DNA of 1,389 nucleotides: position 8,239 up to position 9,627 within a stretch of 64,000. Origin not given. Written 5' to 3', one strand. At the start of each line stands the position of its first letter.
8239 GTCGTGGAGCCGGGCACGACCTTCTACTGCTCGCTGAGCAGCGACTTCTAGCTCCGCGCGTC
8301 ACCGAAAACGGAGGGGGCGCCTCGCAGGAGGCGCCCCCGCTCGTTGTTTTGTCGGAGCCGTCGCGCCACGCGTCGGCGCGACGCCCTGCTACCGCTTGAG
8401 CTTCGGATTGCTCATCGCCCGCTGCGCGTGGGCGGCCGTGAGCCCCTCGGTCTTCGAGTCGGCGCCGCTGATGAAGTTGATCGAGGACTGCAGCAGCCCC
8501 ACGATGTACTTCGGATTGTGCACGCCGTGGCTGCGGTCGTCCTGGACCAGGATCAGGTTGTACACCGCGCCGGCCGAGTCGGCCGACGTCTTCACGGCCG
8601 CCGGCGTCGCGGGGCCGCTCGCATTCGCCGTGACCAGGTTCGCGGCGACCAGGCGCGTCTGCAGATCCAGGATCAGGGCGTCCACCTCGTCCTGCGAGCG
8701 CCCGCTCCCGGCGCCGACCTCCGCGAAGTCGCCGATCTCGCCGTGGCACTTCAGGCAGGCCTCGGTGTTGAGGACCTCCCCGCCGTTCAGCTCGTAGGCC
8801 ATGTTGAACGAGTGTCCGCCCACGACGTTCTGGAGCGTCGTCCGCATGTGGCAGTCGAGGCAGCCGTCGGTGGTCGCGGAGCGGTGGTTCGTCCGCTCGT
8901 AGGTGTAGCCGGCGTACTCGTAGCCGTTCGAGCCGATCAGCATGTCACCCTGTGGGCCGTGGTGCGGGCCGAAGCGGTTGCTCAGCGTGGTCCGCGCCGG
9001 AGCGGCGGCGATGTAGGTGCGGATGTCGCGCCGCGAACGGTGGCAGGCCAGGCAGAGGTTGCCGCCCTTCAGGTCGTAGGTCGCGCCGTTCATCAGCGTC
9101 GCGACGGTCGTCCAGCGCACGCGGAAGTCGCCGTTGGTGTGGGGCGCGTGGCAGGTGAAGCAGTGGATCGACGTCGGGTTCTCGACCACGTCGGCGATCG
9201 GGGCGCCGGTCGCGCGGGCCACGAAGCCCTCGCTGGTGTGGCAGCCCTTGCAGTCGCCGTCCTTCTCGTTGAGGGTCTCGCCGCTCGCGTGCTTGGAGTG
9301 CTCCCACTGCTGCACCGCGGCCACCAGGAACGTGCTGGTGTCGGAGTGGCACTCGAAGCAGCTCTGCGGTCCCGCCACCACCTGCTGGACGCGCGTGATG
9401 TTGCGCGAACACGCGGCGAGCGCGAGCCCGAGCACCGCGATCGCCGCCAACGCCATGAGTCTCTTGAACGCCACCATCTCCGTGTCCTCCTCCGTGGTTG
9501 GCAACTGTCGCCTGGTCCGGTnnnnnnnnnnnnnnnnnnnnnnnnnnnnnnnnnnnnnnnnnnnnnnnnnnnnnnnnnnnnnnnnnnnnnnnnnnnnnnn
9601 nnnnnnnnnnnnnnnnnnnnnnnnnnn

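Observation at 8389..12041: Second, compact porin-cytochrome module (10-heme cytochrome, barrel, 6-heme lipoprotein cytochrome)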

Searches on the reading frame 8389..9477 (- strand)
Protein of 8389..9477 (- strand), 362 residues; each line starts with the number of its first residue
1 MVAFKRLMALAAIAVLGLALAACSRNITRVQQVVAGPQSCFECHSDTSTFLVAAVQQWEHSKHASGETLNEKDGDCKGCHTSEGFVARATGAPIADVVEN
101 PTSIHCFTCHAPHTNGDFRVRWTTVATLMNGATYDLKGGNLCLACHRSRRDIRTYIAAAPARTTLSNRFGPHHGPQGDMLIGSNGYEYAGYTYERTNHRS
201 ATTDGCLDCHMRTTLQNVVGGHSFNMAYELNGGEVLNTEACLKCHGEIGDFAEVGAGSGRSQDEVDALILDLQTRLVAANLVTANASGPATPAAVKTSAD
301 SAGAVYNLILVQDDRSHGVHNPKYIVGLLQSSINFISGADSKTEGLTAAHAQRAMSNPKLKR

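Call 4: search_protein_families(library=pfam, proteins=[window:8389-9477:-], max_evalue=1)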
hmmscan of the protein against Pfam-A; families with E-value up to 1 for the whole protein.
window:8389-9477:- (362 aa): 12 families
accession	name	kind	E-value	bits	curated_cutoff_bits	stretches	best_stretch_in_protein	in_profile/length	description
PF14522.11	Cytochrome_C7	-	1.9e-10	40.8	24.8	3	194-251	4-54/67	Cytochrome c7 and related cytochrome c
PF22113.1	Mtrc-MtrF_II-IV_dom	-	4.9e-09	36.4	30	3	65-150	73-167/176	Outer membrane cytochrome MtrC/MtrF-like, domains II/IV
PF02335.20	Cytochrom_C552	-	8.8e-09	35.2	24.1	1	194-354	236-391/438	Cytochrome c552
PF14537.11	Cytochrom_c3_2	-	5.5e-06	27.2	25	2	60-146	13-78/79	Cytochrome c3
PF09699.15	Paired_CXXCH_1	-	0.00012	22.1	20.6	0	35-47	27-39/41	Doubled CXXCH motif (Paired_CXXCH_1)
PF16694.10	Cytochrome_P460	-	0.00017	22.4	27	0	183-215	85-119/125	Cytochrome P460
PF06945.18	DUF1289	-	0.046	14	27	0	138-158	11-31/47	Protein of unknown function (DUF1289)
PF22678.1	Cytochrom_c_NrfB-like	-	0.14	13.1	27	0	40-117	1-72/89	Cytochrome c-type protein NrfB-like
PF03892.19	NapB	-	0.3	11.6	25.1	0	202-217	63-78/127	Nitrate reductase cytochrome c-type subunit (NapB)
PF11845.13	Tll0287-like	-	0.35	11.7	24.1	0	237-248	100-111/144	Tll0287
PF02085.21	Cytochrom_CIII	-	0.43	11.4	22.9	0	58-150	23-86/101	Class III cytochrome C family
PF13442.11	Cytochrome_CBB3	-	0.44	11.4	27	0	232-263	5-35/68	Cytochrome C oxidase, cbb3-type, subunit III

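Call 5: search_protein_families(library=ncbifam, proteins=[window:8389-9477:-], max_evalue=1)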
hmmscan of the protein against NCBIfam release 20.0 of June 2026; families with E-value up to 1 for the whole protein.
window:8389-9477:- (362 aa): 6 families
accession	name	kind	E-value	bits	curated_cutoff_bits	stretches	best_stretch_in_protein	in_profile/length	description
TIGR03508.1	decahem_SO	subfamily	8e-06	25.5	192.2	3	36-84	1-45/258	DmsE family decaheme c-type cytochrome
NF041198.1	UshA_like_PCGU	equivalog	3.2e-05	22.7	275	1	28-151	399-513/519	UshA-like (seleno)protein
TIGR03153.1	cytochr_NrfH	equivalog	0.00083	19.4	134.2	1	15-88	7-67/138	cytochrome c nitrite reductase small subunit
TIGR01905.1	paired_CXXCH_1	subfamily_domain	0.0079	16.1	25.2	0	137-148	27-38/41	doubled CXXCH domain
TIGR03114.2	cas8u_csf1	equivalog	0.02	14.6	140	1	85-146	5-66/228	type IV CRISPR-associated protein Csf1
NF041895.1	choice_anch_V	domain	0.1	12.6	42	1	100-136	22-57/150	choice-of-anchor V domain-containing protein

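Call 11: search_solved_structures(query=window:8389-9477:-, max_evalue=1)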
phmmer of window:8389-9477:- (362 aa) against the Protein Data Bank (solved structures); distinct sequences matched with E-value up to 1: 20.
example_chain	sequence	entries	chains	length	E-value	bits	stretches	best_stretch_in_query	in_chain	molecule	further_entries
5iek_A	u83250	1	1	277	0.48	12.9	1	147-198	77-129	HLA class I histocompatibility antigen, B-40 alpha chain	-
5ieh_A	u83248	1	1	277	0.48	12.9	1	147-198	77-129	HLA class I histocompatibility antigen, B-40 alpha chain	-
4u1m_A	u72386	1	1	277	0.54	12.7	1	147-198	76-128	HLA class I histocompatibility antigen, B-42 alpha chain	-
4u1n_A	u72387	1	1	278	0.54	12.7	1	147-198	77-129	HLA class I histocompatibility antigen, B-42 alpha chain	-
4u1j_A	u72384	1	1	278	0.54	12.7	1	147-198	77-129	HLA class I histocompatibility antigen, B-42 alpha chain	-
7dzn_A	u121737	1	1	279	0.54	12.7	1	147-198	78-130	MHC class I antigen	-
4u1s_A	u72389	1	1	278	0.54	12.7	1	147-198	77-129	HLA class I histocompatibility antigen, B-81 alpha chain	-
7dzm_A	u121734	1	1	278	0.54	12.7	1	147-198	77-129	MHC class I antigen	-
4u1i_A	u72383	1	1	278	0.54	12.7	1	147-198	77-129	HLA class I histocompatibility antigen, B-81 alpha chain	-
24st_C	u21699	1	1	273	0.55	12.7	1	147-198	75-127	MHC class I antigen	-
4u1l_A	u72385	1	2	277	0.55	12.7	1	147-198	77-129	HLA class I histocompatibility antigen, B-81 alpha chain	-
3sko_A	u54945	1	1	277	0.56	12.6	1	147-198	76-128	HLA class I histocompatibility antigen, B-8 alpha chain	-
1m05_A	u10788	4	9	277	0.56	12.6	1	147-198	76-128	HLA class I histocompatibility antigen, B-8 B*0801 alpha chain | MHC heavy chain | HLA class I histocompatibility antigen, B-8 alpha chain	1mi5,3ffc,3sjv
1agb_A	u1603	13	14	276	0.56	12.6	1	147-198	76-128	B*0801 | HLA class I histocompatibility antigen, B-8 alpha chain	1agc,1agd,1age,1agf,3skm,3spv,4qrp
5wmq_A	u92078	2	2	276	0.56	12.6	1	147-198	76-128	HLA class I histocompatibility antigen, B-8 alpha chain | HLA-B*08:01 heavy chain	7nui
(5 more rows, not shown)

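Call 32: find_homologous_proteins(query=window:8389-9477:-)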
Query window:8389-9477:- (362 aa): 683 proteins with E <= 0.001 among 8000 candidates; the best 120 are listed.
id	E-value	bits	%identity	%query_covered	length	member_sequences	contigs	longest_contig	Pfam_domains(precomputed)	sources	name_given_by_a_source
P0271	6.6e-244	826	100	100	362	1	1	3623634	PF14537.12,PF02335.21,PF14522.12,PF22113.2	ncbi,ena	-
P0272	7.3e-198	675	81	100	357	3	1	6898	PF09699.16,PF14537.12,PF02335.21,PF14522.12,PF22113.2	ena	-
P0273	5.6e-195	666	80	100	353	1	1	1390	PF09699.16,PF14537.12,PF14522.12,PF22113.2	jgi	jgi:hypothetical protein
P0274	1.9e-194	664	80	100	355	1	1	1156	PF09699.16,PF14537.12,PF02335.21,PF14522.12,PF22113.2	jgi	-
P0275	2.8e-192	657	80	99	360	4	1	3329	PF09699.16,PF14537.12,PF02335.21,PF14522.12,PF22113.2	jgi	jgi:hypothetical protein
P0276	7.7e-191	652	79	100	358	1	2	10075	PF09699.16,PF14537.12,PF02335.21,PF14522.12,PF22113.2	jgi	-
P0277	4.2e-190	649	78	100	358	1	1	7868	PF09699.16,PF14537.12,PF02335.21,PF14522.12,PF22113.2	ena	-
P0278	2.8e-188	643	77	100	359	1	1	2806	PF09699.16,PF14537.12,PF02335.21,PF14522.12,PF22113.2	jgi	jgi:hypothetical protein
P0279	1.3e-187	641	77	100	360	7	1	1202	PF09699.16,PF14537.12,PF02335.21,PF14522.12,PF22113.2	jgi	-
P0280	6.4e-183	626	75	100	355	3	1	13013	PF09699.16,PF14537.12,PF14522.12,PF22113.2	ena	-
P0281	3.3e-182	624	76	100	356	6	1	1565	PF14537.12,PF02335.21,PF14522.12,PF22113.2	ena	-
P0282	7.3e-182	622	75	100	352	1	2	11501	PF14522.12,PF22113.2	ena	-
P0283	1.1e-181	622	75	100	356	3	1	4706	PF09699.16,PF14537.12,PF02335.21,PF14522.12,PF22113.2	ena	-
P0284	7.8e-180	616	76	100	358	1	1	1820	PF09699.16,PF14537.12,PF02335.21,PF14522.12,PF22113.2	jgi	jgi:hypothetical protein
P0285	1.7e-179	615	75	100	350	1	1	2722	PF09699.16,PF14537.12,PF14522.12,PF22113.2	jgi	jgi:hypothetical protein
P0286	5.5e-179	613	75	100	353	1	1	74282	PF09699.16,PF14537.12,PF14522.12,PF22113.2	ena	-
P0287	7.2e-177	606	74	100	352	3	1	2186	PF14537.12,PF14522.12,PF22113.2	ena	-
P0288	2.8e-176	604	73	100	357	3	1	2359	PF14537.12,PF14522.12,PF22113.2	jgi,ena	-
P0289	4.2e-176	603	77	98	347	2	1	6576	PF09699.16,PF14537.12,PF02335.21,PF14522.12,PF22113.2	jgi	jgi:hypothetical protein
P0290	1.2e-174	599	74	100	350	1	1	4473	PF09699.16,PF14537.12,PF14522.12,PF22113.2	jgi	-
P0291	2.2e-172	591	73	100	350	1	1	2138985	PF09699.16,PF14537.12,PF02335.21,PF14522.12,PF22113.2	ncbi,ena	-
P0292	7.4e-171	586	71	100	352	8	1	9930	PF09699.16,PF14537.12,PF14522.12,PF22113.2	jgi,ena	-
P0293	4.6e-170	584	74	100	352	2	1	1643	PF09699.16,PF02335.21,PF14522.12,PF22113.2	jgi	jgi:formate-dependent nitrite reductase cytochrome c552 subunit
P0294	1.8e-167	575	73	100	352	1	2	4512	PF09699.16,PF14537.12,PF14522.12,PF22113.2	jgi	jgi:hypothetical protein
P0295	3.2e-165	568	71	100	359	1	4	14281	PF09699.16,PF14537.12,PF02335.21,PF14522.12,PF22113.2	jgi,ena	jgi:hypothetical protein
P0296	1.9e-159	549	71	100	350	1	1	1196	PF09699.16,PF14537.12,PF02335.21,PF14522.12,PF22113.2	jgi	jgi:hypothetical protein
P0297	6.6e-158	544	74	91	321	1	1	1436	PF14537.12,PF14522.12,PF22113.2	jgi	jgi:hypothetical protein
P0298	7.0e-158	544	69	100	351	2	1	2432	PF09699.16,PF14522.12,PF22113.2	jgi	jgi:hypothetical protein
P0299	4.6e-157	541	67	100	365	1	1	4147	PF09699.16,PF14537.12,PF14522.12,PF22113.2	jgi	jgi:hypothetical protein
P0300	7.7e-152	524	67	100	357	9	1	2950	PF09699.16,PF14537.12,PF14522.12,PF22113.2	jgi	-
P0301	8.4e-151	520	64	100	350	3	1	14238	PF09699.16,PF14537.12,PF02335.21,PF14522.12,PF22113.2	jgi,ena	-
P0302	1.7e-150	519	65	100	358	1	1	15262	PF09699.16,PF14537.12,PF14522.12,PF22113.2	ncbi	-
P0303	5.1e-150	518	68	100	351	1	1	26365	PF09699.16,PF14537.12,PF02335.21,PF14522.12,PF22113.2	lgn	-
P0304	2.7e-146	505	67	93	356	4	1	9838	PF09699.16,PF03264.20,PF14522.12,PF22113.2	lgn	-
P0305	1.3e-145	503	64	96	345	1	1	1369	PF14537.12,PF14522.12,PF22113.2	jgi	jgi:hypothetical protein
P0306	1.7e-144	500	67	100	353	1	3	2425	PF09699.16,PF14537.12,PF14522.12,PF22113.2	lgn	-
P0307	3.0e-144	499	67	100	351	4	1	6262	PF09699.16,PF14537.12,PF14522.12,PF22113.2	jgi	jgi:formate-dependent nitrite reductase cytochrome c552 subunit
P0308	4.3e-144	498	66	100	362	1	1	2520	PF09699.16,PF14537.12,PF14522.12,PF22113.2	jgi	jgi:hypothetical protein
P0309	4.2e-142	492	66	100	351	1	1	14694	PF09699.16,PF14537.12,PF02335.21,PF14522.12,PF22113.2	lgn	-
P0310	1.6e-140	486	67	89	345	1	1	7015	PF09699.16,PF14522.12,PF22113.2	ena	-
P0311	1.8e-140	486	65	93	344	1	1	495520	PF14522.12,PF22113.2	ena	-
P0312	7.9e-140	484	65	94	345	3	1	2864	PF14537.12,PF14522.12,PF22113.2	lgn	-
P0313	3.2e-139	482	63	93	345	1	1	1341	PF09699.16,PF14537.12,PF14522.12,PF22113.2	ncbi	-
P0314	5.0e-139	482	67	88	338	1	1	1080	PF02335.21,PF14522.12,PF22113.2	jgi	jgi:formate-dependent nitrite reductase cytochrome c552 subunit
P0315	9.6e-139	481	65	87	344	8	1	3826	PF09699.16,PF16694.11,PF14522.12,PF22113.2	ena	-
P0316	1.7e-138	480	61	99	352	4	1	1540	PF09699.16,PF14537.12,PF02335.21,PF14522.12,PF22113.2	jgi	jgi:hypothetical protein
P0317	6.5e-138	478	62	96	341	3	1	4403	PF09699.16,PF14537.12,PF14522.12,PF22113.2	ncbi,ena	-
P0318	8.8e-136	471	62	93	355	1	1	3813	PF09699.16,PF02335.21,PF14522.12,PF22113.2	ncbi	-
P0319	2.1e-135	470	60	97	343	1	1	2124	PF09699.16,PF02335.21,PF14522.12,PF22113.2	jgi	jgi:hypothetical protein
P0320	1.1e-134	467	61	93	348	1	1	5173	PF09699.16,PF14522.12,PF22113.2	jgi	jgi:hypothetical protein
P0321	7.3e-134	465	61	99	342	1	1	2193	PF09699.16,PF14537.12,PF02335.21,PF14522.12,PF22113.2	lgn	-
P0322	1.1e-133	464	60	98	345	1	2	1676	PF14522.12,PF22113.2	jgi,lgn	jgi:hypothetical protein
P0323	6.2e-133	461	58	100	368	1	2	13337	PF09699.16,PF14522.12,PF22113.2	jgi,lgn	jgi:hypothetical protein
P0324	1.1e-132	461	60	100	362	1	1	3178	PF09699.16,PF14522.12,PF22113.2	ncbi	-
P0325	1.3e-132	460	62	95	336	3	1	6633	PF09699.16,PF14522.12,PF22113.2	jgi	jgi:hypothetical protein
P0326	2.7e-132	459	65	88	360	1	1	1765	PF14537.12,PF14522.12,PF22113.2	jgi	jgi:hypothetical protein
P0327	3.0e-132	459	62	94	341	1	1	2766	PF09699.16,PF14522.12,PF22113.2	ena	-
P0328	3.3e-132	459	62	87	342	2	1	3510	PF09699.16,PF14537.12,PF02335.21,PF14522.12,PF22113.2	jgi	jgi:hypothetical protein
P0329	3.4e-132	459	59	96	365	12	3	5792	PF14522.12,PF22113.2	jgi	-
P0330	7.5e-132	458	62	93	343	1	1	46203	PF09699.16,PF14522.12,PF22113.2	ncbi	-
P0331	2.7e-131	456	62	93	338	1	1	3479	PF09699.16,PF14522.12,PF22113.2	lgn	-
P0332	2.8e-131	456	60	97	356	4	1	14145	PF09699.16,PF14522.12,PF22113.2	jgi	jgi:hypothetical protein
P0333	1.2e-130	454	59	90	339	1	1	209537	PF09699.16,PF14537.12,PF14522.12,PF22113.2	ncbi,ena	-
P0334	1.7e-130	453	60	93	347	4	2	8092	PF14522.12,PF22113.2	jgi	jgi:hypothetical protein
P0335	3.2e-130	453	60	94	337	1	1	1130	PF09699.16,PF14522.12,PF22113.2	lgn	-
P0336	5.6e-130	452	59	93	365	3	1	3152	PF14522.12,PF22113.2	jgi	jgi:hypothetical protein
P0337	1.1e-129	451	59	94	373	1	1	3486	PF02335.21,PF14522.12,PF22113.2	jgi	jgi:hypothetical protein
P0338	2.9e-129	449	58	97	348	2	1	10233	PF14537.12,PF14522.12,PF22113.2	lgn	-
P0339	4.7e-129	449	60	93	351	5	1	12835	PF09699.16,PF02335.21,PF14522.12,PF22113.2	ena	-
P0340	5.1e-129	449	60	96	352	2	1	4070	PF09699.16,PF14522.12,PF22113.2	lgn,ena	-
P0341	7.2e-129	448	60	93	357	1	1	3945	PF09699.16,PF14537.12,PF14522.12,PF22113.2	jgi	-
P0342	1.4e-128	447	62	87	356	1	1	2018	PF09699.16,PF14522.12,PF22113.2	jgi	jgi:hypothetical protein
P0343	1.7e-128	447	59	93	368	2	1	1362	PF09699.16,PF14522.12,PF22113.2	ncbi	-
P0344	2.0e-128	447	57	98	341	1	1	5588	PF09699.16,PF14537.12,PF14522.12,PF22113.2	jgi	jgi:hypothetical protein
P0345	2.5e-128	446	57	98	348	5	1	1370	PF14537.12,PF14522.12,PF22113.2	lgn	-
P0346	4.0e-128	446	58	96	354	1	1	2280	PF14537.12,PF14522.12,PF22113.2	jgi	jgi:hypothetical protein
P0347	6.5e-128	445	62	87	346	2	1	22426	PF09699.16,PF14537.12,PF16694.11,PF14522.12,PF22113.2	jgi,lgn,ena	-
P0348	1.2e-127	444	61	94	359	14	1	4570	PF09699.16,PF14537.12,PF14522.12,PF22113.2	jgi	-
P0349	1.8e-127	443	60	93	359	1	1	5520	PF09699.16,PF14537.12,PF02335.21,PF14522.12,PF22113.2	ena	-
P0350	2.7e-127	443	58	93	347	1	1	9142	PF09699.16,PF14522.12,PF22113.2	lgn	-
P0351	2.8e-127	443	59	98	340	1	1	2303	PF14537.12,PF02335.21,PF14522.12,PF22113.2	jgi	jgi:hypothetical protein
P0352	1.1e-126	441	58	97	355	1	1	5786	PF09699.16,PF14522.12,PF22113.2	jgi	jgi:hypothetical protein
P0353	1.2e-126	441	59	93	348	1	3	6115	PF09699.16,PF14537.12,PF14522.12,PF22113.2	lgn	-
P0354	2.5e-126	440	60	93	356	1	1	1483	PF14537.12,PF14522.12,PF22113.2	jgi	jgi:hypothetical protein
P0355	4.8e-126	439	59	87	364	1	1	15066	PF09699.16,PF16694.11,PF02335.21,PF14522.12,PF22113.2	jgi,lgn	jgi:hypothetical protein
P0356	9.4e-126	438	58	98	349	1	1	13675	PF09699.16,PF14537.12,PF16694.11,PF14522.12,PF22113.2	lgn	-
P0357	1.8e-125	437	57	93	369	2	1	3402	PF02335.21,PF14522.12,PF22113.2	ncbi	-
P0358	5.8e-125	435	59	93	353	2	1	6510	PF09699.16,PF14522.12,PF22113.2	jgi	jgi:hypothetical protein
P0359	1.4e-124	434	58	93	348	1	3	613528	PF09699.16,PF14522.12,PF22113.2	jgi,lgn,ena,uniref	uniref:Cytochrome c domain-containing protein n=1 Tax=Eiseniibacteriota bacterium TaxID=2212470 RepI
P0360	1.1e-123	431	60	94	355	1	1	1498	PF14522.12,PF22113.2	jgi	jgi:hypothetical protein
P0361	1.1e-123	431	59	93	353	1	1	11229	PF09699.16,PF14522.12,PF22113.2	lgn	-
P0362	1.5e-123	431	60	93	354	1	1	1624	PF14522.12,PF22113.2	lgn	-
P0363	4.0e-123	429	59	93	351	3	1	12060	PF09699.16,PF14522.12,PF22113.2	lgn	-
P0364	1.1e-122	428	59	87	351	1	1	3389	PF09699.16,PF16694.11,PF14522.12,PF22113.2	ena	-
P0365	2.1e-122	427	56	98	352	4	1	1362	PF09699.16,PF02335.21,PF14522.12,PF22113.2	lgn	-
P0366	2.7e-122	427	58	93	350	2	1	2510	PF09699.16,PF14522.12,PF22113.2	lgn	-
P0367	5.1e-122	426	56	95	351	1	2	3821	PF09699.16,PF14537.12,PF14522.12,PF22113.2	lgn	-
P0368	5.9e-122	425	58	89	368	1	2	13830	PF14522.12,PF22113.2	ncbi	-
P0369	2.2e-121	423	57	93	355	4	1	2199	PF09699.16,PF14522.12,PF22113.2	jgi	jgi:hypothetical protein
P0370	2.4e-121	423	56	100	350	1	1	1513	PF14522.12,PF22113.2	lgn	-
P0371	8.6e-121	422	58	93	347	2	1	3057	PF09699.16,PF14522.12,PF22113.2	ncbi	-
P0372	7.4e-120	418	54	98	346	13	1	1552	PF14537.12,PF14522.12,PF22113.2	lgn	-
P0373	8.4e-120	418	55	99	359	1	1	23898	PF14522.12,PF22113.2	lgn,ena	-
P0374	1.2e-119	418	56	95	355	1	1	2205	PF14537.12,PF14522.12,PF22113.2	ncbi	-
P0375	2.1e-119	417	56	93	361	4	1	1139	PF14522.12,PF22113.2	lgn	-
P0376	1.4e-117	411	57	93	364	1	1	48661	PF09699.16,PF14522.12,PF22113.2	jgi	-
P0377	1.7e-117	411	59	93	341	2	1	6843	PF02335.21,PF14522.12,PF22113.2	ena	-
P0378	2.7e-117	410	55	99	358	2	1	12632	PF09699.16,PF14522.12,PF22113.2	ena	-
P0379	8.0e-117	408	56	93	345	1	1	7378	PF09699.16,PF02335.21,PF14522.12,PF22113.2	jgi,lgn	jgi:hypothetical protein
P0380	5.5e-116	406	56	93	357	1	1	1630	PF09699.16,PF14537.12,PF02335.21,PF14522.12,PF22113.2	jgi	jgi:hypothetical protein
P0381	1.2e-113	398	54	94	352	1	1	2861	PF09699.16,PF14537.12,PF02335.21,PF14522.12,PF22113.2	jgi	jgi:hypothetical protein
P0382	6.5e-111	389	53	95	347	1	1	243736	PF09699.16,PF14537.12,PF14522.12,PF22113.2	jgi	jgi:hypothetical protein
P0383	3.3e-110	387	54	93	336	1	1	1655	PF09699.16,PF16694.11,PF14522.12,PF22113.2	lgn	-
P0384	2.3e-109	384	51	91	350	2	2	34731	PF09699.16,PF14522.12,PF22113.2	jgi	jgi:hypothetical protein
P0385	9.9e-109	382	53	88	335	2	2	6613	PF14537.12,PF14522.12,PF22113.2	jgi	jgi:hypothetical protein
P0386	1.3e-108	382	52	94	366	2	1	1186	PF09699.16,PF14537.12,PF14522.12,PF22113.2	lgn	-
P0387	3.2e-108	380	52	93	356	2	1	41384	PF09699.16,PF14537.12,PF02335.21,PF14522.12,PF22113.2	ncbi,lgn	ncbi:MAG: hypothetical protein ACE5EO_04100 [Candidatus Krumholzibacteriia bacterium]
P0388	5.3e-108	379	54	94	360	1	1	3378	PF09699.16,PF14522.12,PF22113.2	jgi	-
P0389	1.0e-107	379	52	94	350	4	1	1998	PF14537.12,PF14522.12,PF22113.2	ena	-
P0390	2.2e-107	377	52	98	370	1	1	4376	PF14537.12,PF14522.12,PF22113.2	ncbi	-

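Call 43: predict_structure(alignment_id=A2)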
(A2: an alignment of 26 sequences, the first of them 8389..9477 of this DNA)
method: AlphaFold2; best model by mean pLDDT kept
length: 362 residues; sequences in the alignment: 26
mean_pLDDT: 50.1   pTM: 0.48
mean pLDDT of the five models: 50.1, 48.1, 46.2, 45.4, 44.9
residues with pLDDT >= 90: 10; 70-90: 68; 50-70: 53; < 50: 231
segments of 3 or more residues with pLDDT < 50: 24-89, 94-123, 126-154, 169-242, 244-250, 340-354, 359-362
pLDDT, mean of each block of 10 residues (from residue 1): 85 84 43 31 36 34 33 35 44 45 29 34 49 40 30 50 58 33 41 34 39 35 34 35 46 53 82 91 77 79 76 65 68 72 41 47 40
secondary structure, 60 per line:
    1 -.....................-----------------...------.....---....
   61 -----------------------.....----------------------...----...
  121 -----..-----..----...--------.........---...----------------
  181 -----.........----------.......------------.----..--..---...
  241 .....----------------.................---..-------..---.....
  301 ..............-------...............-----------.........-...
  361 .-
elements in order: H2-22 H49-53 H57-60 E84-88 E150-158 E162-164 E186-194 H205-211 H238-245 H262-278 E296-298 H299-313 H322-336 H348-356 H358-361
